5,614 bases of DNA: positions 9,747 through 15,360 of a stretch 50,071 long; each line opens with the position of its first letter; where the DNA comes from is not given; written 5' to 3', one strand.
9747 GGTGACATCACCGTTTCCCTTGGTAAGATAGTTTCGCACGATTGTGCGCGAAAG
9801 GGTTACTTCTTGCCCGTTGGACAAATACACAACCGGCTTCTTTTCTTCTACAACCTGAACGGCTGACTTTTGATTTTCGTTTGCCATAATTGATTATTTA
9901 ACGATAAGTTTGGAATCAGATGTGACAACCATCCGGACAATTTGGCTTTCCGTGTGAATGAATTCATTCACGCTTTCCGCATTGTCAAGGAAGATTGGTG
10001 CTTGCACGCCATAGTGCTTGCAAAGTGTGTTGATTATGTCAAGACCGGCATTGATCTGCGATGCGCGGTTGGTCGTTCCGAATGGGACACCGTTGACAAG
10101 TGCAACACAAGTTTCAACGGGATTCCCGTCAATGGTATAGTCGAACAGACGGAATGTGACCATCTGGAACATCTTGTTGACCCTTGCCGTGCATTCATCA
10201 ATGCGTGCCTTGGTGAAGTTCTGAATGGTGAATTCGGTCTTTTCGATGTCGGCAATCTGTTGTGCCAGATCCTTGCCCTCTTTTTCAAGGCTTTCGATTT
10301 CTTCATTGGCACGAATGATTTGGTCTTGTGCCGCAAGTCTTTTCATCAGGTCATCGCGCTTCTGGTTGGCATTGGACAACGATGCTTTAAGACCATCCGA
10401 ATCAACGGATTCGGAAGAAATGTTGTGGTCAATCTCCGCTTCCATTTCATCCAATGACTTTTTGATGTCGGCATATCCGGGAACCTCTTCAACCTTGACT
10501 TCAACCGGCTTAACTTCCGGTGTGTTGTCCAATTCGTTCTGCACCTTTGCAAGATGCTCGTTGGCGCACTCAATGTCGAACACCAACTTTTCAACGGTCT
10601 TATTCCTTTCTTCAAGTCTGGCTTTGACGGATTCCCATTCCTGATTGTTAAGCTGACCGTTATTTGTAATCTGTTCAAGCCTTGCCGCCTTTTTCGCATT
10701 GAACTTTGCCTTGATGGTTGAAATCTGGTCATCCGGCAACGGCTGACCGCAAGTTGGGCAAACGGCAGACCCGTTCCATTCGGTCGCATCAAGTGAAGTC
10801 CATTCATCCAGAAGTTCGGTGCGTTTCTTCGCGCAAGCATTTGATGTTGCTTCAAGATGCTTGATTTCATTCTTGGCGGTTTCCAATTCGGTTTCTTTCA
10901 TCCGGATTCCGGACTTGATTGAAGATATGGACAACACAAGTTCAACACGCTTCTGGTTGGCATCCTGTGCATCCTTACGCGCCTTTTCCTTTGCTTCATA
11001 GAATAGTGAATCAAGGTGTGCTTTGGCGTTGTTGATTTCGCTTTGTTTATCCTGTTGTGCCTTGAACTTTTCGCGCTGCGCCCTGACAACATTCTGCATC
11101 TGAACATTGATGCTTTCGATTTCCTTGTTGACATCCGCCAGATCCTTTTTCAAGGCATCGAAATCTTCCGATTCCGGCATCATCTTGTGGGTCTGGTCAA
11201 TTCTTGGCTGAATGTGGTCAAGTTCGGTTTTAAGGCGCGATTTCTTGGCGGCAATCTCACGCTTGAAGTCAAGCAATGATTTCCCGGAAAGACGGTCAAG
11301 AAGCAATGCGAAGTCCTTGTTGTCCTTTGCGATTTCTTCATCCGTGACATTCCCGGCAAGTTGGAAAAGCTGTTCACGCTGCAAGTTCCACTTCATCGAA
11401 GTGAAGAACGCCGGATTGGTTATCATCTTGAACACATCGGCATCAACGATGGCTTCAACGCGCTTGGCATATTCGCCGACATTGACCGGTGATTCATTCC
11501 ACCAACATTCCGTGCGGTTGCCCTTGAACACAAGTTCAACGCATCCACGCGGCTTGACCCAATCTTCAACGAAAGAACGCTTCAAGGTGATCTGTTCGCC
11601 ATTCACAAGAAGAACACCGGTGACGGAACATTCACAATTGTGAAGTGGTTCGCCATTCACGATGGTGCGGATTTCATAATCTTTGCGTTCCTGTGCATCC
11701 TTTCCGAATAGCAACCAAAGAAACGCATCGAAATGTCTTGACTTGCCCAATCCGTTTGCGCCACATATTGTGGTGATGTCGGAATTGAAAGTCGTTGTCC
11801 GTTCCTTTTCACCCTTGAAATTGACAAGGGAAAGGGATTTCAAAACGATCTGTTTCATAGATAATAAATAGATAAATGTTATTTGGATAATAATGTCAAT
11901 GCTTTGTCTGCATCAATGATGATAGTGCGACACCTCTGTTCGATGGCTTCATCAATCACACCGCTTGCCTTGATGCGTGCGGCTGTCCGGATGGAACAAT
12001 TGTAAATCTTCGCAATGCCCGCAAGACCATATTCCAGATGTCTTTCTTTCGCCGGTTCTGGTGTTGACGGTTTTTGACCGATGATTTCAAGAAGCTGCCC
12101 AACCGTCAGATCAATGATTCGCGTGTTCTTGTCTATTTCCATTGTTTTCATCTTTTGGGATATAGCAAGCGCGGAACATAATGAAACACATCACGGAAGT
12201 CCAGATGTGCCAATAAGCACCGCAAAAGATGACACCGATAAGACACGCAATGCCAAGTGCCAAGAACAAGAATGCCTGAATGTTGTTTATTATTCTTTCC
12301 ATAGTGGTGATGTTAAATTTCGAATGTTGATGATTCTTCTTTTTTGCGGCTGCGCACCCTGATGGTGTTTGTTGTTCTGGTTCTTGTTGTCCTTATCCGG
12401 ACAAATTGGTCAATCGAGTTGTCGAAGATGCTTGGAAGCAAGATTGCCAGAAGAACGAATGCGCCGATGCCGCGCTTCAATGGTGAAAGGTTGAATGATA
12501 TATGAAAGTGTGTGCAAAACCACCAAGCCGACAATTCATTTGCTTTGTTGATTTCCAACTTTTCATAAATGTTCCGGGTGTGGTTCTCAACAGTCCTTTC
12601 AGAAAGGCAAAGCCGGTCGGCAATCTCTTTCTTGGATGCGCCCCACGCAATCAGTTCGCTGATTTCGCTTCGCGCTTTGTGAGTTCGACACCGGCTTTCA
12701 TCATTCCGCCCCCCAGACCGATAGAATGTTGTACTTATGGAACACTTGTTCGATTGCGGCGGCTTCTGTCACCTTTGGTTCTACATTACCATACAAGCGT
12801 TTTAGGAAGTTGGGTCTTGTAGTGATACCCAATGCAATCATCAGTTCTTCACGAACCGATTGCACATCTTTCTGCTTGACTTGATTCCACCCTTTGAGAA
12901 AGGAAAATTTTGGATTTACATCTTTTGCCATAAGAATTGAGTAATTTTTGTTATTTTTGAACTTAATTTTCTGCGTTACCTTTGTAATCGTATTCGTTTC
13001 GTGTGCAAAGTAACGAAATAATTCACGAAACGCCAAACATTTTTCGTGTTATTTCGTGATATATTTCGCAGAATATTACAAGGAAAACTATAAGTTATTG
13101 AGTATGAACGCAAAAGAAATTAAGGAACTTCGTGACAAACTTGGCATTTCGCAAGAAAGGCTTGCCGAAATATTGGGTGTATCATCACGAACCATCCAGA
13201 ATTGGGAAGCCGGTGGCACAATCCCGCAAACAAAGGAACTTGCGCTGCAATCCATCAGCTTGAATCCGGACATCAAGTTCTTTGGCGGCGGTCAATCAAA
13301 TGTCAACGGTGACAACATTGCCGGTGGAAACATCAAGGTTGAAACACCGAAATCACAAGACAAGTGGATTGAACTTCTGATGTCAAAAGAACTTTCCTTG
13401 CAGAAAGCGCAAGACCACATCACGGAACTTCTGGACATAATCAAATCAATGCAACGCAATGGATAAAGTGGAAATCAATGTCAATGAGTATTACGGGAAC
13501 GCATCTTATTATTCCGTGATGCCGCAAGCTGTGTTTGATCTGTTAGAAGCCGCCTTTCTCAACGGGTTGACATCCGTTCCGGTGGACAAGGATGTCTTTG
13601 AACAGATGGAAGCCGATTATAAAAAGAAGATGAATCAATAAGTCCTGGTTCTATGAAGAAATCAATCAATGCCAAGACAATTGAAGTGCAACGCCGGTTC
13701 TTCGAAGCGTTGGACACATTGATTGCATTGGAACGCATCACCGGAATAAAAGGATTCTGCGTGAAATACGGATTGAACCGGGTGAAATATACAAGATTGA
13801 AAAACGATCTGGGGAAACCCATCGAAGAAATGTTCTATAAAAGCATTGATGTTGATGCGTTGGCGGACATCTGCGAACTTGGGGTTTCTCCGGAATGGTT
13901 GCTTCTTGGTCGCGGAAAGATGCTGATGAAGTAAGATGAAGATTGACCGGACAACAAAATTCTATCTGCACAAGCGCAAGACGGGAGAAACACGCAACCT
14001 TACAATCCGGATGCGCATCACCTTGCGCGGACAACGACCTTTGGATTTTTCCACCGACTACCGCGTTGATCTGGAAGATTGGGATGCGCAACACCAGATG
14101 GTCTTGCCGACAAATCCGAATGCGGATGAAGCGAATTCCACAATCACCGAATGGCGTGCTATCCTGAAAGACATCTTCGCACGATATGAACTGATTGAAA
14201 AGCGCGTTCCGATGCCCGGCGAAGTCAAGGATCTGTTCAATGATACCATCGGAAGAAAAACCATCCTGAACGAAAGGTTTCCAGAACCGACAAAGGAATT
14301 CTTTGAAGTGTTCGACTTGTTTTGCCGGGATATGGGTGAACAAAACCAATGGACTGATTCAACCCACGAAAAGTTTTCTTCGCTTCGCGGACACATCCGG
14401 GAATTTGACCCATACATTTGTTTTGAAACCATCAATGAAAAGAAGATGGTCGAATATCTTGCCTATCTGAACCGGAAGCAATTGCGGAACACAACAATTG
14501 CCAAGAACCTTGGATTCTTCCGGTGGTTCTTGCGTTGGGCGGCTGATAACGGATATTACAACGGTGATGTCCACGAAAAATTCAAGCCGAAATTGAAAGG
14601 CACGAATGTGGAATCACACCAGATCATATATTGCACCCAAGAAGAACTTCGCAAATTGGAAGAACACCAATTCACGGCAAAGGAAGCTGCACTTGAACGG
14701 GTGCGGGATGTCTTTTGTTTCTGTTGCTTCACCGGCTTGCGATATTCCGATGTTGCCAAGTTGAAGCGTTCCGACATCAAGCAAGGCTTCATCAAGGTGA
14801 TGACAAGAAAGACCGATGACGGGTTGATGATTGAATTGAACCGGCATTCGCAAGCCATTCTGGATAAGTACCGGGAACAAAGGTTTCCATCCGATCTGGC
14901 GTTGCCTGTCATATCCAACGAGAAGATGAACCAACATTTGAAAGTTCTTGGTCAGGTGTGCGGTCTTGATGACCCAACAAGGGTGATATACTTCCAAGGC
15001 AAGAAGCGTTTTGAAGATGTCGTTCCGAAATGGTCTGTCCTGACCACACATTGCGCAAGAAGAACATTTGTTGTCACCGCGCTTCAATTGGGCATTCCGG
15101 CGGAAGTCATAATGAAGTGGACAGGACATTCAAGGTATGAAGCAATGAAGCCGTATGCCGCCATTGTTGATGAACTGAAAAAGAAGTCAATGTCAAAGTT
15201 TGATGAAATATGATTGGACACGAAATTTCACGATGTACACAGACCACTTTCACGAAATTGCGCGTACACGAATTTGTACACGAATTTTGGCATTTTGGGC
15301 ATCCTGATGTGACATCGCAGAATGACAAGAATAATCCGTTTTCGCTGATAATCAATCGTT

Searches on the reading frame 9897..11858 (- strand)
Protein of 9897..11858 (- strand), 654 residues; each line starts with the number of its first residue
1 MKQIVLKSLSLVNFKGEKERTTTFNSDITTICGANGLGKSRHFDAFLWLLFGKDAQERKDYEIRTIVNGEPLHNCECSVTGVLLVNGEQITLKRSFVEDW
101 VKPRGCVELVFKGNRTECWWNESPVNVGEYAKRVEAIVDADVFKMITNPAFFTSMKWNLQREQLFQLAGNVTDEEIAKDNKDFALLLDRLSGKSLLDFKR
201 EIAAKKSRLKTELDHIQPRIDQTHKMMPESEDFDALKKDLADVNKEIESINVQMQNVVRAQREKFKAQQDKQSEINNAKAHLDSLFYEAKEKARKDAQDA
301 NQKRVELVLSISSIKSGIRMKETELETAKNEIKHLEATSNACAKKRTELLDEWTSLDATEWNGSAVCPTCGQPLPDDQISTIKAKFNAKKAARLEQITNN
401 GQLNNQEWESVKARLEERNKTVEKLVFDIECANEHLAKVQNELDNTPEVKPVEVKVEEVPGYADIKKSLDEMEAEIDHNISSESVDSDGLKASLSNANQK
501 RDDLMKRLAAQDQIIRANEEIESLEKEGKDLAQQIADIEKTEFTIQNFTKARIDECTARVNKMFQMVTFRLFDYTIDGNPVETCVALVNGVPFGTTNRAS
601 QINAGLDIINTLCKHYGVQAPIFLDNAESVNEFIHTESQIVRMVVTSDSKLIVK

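Call 15: search_protein_families(library=phrogs, max_evalue=0.001, proteins=[window:9897-11858:-])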
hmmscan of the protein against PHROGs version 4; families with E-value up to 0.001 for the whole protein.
window:9897-11858:- (654 aa): 7 families
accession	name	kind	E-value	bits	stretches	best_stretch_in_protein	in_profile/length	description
phrog_77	-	DNA, RNA and nucleotide metabolism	3.6e-65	222.1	1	1-633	293-913/967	SbcC-like subunit of palindrome specific endonuclease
phrog_21084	-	other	2.1e-58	199.1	1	277-651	12-391/396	recombinase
phrog_10445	-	unknown function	8.8e-53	180.4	1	2-303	1-286/296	-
phrog_20188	-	DNA, RNA and nucleotide metabolism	1.3e-51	176.6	1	382-650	6-272/279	endonuclease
phrog_1499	-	unknown function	4e-25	89.9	1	3-631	2-390/427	-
phrog_25363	-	unknown function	5.5e-12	46.7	1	2-66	3-68/77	-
phrog_8323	-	unknown function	4.6e-05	23.1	1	3-41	48-86/623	-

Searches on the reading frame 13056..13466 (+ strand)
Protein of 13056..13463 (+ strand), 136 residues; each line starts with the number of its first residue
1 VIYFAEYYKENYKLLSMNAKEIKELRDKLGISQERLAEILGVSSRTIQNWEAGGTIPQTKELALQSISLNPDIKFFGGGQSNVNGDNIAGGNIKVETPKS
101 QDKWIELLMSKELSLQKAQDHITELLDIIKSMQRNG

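Call 15: search_protein_families(library=phrogs, max_evalue=0.001, proteins=[window:13056-13463:+])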
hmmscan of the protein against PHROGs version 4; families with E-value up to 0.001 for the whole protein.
window:13056-13463:+ (136 aa): 28 families (the best 25 are shown)
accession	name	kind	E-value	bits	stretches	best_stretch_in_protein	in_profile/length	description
phrog_8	-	transcription regulation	2.9e-12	47.7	1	9-58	67-120/346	transcriptional regulator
phrog_2104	-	unknown function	1.1e-11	45.8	1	16-64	38-86/103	-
phrog_3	-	transcription regulation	5e-10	40.7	1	15-110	86-185/430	transcriptional repressor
phrog_34341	-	transcription regulation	3.6e-09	37.9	1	5-61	62-113/122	transcriptional regulator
phrog_7950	-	transcription regulation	8.9e-09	36.3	1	17-52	7-42/68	transcriptional repressor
phrog_5119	-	unknown function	2.7e-08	34.8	1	16-67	52-104/152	-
phrog_4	-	transcription regulation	9.3e-08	32.4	1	18-65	137-180/400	transcriptional repressor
phrog_2439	-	transcription regulation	1.3e-07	31.8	1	15-88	5-78/367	transcriptional regulator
phrog_4779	-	transcription regulation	3.3e-07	31.7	1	17-65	2-50/98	transcriptional regulator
phrog_4836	-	transcription regulation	4.5e-07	30.6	1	19-62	77-120/194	CII-like regulator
phrog_6962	-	unknown function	1.8e-06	29.2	1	21-70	5-53/73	-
phrog_2967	-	transcription regulation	2.7e-06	28.1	1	19-62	12-55/225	transcriptional regulator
phrog_664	-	DNA, RNA and nucleotide metabolism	4.6e-06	27.6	1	12-58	82-128/210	DNA binding protein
phrog_35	-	transcription regulation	1e-05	26.7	1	13-61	66-116/181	transcriptional repressor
phrog_955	-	DNA, RNA and nucleotide metabolism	2.9e-05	24.8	1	19-54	26-61/142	HTH DNA binding protein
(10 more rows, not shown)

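Call 37: find_encoding_contigs(protein=window:13104-13466:+, flank=3000, max_places=8)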
Protein window:13104-13466:+ (120 aa): 8 contigs read that carry it; 6 places shown.
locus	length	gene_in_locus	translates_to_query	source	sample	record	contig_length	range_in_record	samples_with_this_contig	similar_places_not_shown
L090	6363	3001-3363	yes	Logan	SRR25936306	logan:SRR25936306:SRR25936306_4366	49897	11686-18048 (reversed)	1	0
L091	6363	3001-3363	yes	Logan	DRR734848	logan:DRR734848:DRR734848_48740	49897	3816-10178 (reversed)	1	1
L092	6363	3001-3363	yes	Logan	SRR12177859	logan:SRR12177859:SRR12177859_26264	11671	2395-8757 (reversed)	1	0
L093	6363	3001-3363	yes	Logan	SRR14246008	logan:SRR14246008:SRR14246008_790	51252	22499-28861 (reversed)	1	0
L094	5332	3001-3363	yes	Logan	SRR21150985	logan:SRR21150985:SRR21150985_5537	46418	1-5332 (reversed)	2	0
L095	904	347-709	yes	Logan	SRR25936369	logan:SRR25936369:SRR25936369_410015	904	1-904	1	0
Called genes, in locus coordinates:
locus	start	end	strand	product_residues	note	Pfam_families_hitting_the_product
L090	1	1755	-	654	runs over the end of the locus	PF02463:SMC_N (weak), PF13476:AAA_23 (weak)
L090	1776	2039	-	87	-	PF12964:DUF3853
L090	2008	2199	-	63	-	-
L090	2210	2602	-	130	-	PF00196:GerE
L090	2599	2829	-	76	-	-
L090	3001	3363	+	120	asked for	PF12844:HTH_19 (weak), PF13560:HTH_31 (weak), PF20432:Xre-like-HTH (weak), PF01381:HTH_3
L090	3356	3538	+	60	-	-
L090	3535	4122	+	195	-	-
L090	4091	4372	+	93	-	-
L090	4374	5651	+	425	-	PF17293:Arm-DNA-bind_5, PF13102:Phage_int_SAM_5, PF00589:Phage_integrase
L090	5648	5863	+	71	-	-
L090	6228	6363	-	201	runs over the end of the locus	-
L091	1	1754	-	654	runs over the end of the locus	PF02463:SMC_N (weak), PF13476:AAA_23 (weak)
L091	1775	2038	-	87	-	PF12964:DUF3853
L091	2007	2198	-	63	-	-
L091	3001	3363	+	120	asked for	PF12844:HTH_19 (weak), PF13560:HTH_31 (weak), PF20432:Xre-like-HTH (weak), PF01381:HTH_3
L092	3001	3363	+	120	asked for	PF12844:HTH_19 (weak), PF13560:HTH_31 (weak), PF20432:Xre-like-HTH (weak), PF01381:HTH_3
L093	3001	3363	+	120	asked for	PF12844:HTH_19 (weak), PF13560:HTH_31 (weak), PF20432:Xre-like-HTH (weak), PF01381:HTH_3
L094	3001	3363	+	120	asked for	PF12844:HTH_19 (weak), PF13560:HTH_31 (weak), PF20432:Xre-like-HTH (weak), PF01381:HTH_3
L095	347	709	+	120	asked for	PF12844:HTH_19 (weak), PF13560:HTH_31 (weak), PF20432:Xre-like-HTH (weak), PF01381:HTH_3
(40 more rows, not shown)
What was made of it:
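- Checked: The other plus-strand genes are the XRE-type repressor (13104-13466), small ORFs and the integrase (13936-15213) (calls 15, 37). The plus-strand ORF at 12502-12822 is a shadow of a minus-strand GerE-type gene (call 37).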

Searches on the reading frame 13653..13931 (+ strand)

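Call 15: search_protein_families(library=phrogs, max_evalue=0.001, proteins=[window:13653-13931:+])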
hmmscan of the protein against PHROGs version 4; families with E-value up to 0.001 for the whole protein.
window:13653-13931:+ (93 aa): 1 family
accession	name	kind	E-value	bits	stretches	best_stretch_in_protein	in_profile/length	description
phrog_9710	-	unknown function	1.2e-22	80.8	1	5-92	3-84/95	-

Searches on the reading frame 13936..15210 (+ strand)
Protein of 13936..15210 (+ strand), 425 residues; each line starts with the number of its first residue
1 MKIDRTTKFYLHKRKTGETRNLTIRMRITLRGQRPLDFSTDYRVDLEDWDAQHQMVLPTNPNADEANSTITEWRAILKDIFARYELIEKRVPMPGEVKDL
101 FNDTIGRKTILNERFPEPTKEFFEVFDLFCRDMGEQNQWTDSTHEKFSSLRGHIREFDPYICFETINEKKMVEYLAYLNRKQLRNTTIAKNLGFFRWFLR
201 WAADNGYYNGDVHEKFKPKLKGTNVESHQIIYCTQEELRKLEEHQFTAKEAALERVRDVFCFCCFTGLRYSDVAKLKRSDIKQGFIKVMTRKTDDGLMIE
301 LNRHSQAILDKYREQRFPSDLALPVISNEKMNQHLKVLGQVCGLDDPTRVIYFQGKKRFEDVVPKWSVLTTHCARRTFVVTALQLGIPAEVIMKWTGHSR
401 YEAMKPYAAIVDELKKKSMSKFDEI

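Call 15: search_protein_families(library=phrogs, max_evalue=0.001, proteins=[window:13936-15210:+])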
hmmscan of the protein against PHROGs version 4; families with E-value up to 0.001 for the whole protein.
window:13936-15210:+ (425 aa): 3 families
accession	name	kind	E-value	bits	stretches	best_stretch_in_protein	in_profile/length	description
phrog_1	-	integration and excision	3.3e-28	100.3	1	116-425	160-450/611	integrase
phrog_216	-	integration and excision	3e-20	73.5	1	247-424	70-238/301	integrase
phrog_5127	-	integration and excision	0.00021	21.9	1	98-279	69-237/355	integrase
